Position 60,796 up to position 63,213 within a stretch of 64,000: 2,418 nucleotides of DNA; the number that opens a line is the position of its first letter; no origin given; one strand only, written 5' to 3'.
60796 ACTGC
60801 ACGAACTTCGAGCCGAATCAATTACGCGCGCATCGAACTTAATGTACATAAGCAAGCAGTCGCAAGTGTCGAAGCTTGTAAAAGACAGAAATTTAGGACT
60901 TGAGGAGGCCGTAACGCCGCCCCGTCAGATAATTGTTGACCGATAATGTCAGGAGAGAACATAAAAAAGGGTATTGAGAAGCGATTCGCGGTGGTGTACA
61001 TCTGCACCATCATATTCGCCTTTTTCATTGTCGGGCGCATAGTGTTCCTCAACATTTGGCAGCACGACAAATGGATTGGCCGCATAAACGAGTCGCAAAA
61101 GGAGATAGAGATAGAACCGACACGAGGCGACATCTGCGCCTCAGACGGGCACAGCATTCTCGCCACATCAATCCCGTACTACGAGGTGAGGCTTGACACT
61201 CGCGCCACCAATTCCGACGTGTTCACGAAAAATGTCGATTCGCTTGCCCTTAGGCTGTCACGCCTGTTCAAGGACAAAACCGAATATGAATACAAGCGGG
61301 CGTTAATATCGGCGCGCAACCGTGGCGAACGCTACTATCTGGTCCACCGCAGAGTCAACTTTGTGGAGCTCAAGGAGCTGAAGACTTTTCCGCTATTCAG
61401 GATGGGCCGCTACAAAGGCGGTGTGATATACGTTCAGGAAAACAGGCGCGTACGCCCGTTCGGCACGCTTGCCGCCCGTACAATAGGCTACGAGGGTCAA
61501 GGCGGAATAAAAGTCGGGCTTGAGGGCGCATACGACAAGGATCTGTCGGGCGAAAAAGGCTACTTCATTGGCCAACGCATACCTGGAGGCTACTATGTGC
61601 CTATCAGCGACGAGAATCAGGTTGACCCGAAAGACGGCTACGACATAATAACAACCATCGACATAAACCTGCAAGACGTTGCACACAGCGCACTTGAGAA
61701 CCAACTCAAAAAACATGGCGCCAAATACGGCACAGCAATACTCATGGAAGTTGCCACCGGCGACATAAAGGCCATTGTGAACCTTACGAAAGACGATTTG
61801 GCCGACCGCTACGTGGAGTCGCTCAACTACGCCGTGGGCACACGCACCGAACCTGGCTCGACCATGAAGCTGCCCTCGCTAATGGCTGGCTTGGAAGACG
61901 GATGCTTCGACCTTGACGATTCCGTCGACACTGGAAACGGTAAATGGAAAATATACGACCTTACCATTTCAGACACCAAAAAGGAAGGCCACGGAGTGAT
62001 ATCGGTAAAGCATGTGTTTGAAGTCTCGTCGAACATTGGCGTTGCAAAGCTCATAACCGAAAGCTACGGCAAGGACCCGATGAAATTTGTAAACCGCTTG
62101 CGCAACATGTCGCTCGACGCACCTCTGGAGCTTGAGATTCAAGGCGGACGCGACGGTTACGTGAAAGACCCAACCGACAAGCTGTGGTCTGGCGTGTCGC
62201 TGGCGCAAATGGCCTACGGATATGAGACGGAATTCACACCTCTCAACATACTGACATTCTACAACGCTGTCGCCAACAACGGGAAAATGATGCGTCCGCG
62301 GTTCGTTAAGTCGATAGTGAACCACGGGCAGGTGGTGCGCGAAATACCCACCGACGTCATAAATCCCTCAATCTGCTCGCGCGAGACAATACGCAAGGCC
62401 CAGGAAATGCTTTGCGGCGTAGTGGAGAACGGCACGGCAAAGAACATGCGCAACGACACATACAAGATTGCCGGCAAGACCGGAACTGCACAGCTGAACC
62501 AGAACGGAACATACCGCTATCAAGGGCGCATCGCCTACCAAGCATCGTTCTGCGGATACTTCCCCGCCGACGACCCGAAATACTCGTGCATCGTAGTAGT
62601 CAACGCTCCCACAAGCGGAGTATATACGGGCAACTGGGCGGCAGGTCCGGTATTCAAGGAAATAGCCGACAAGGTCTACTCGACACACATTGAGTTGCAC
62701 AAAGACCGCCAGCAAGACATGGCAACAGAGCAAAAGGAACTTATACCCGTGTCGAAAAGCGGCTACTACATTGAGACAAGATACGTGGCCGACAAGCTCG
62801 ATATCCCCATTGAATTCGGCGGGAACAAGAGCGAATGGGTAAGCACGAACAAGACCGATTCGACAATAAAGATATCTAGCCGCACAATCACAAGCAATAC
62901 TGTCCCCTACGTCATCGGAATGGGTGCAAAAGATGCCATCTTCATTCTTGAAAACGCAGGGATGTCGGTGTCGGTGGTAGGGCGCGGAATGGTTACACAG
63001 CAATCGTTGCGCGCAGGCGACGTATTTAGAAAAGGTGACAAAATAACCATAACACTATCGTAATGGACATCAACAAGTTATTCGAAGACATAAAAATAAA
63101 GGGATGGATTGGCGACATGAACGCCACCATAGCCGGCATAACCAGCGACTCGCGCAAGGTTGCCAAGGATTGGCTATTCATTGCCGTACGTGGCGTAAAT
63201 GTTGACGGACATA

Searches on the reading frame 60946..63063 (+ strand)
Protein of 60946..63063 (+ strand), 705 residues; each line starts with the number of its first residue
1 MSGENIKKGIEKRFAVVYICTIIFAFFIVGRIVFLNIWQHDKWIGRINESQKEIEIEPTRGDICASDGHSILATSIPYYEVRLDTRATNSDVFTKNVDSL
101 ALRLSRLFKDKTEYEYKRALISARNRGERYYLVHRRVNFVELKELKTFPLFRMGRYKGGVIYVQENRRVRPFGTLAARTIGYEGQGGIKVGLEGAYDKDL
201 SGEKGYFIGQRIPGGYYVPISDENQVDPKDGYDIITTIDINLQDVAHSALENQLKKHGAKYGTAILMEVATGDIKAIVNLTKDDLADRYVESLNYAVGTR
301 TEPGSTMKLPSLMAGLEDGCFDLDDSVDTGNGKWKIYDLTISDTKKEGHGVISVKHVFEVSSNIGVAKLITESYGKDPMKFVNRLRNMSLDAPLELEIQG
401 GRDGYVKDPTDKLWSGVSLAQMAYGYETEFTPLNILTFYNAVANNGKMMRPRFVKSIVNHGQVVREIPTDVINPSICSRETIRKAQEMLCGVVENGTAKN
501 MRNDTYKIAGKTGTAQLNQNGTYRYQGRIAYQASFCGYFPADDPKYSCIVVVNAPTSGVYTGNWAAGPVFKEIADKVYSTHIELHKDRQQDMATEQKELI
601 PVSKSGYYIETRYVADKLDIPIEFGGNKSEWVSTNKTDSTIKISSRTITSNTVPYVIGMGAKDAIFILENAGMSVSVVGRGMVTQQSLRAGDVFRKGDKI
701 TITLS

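Call 80: find_encoding_contigs(protein=window:60946-63063:+, flank=10000, max_places=2)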
Protein window:60946-63063:+ (705 aa): no gene with exactly this product is on record in the collection.
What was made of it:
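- Tried and rejected: The protein at 60946-63063 is not on record (call 80).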
